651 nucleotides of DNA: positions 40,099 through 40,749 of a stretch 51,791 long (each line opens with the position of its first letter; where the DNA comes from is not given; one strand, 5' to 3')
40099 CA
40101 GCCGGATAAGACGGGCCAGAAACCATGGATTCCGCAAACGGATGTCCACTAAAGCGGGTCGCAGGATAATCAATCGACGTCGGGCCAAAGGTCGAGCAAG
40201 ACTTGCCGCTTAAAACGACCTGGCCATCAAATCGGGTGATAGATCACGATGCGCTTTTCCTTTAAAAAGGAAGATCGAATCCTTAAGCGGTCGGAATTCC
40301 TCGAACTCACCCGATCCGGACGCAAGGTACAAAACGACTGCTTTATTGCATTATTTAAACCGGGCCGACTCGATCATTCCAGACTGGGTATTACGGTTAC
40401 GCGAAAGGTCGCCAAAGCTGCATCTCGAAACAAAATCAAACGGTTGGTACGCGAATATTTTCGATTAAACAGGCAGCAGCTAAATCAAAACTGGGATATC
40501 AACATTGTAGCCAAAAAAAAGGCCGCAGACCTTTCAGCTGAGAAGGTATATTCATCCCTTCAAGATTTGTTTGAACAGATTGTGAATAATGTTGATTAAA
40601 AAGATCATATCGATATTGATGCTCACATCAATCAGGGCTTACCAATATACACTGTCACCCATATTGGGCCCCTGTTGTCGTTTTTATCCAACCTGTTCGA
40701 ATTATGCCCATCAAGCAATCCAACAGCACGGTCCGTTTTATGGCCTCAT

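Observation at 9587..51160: Intergenic hairpin elements share one architecture but use different 7-10-nt words at different loci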

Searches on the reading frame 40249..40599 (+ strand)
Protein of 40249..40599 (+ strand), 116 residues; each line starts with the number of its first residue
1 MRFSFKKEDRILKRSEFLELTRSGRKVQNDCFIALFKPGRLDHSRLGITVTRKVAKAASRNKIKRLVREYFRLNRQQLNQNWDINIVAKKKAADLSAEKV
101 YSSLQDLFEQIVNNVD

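Call 13: search_protein_families(library=pfam, proteins=[window:40249-40599:+])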
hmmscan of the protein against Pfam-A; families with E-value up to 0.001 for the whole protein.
window:40249-40599:+ (116 aa): 1 family
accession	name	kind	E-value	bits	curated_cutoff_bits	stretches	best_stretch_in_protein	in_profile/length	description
PF00825.24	Ribonuclease_P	-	6.3e-29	100.6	22.3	1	5-111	1-108/109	Ribonuclease P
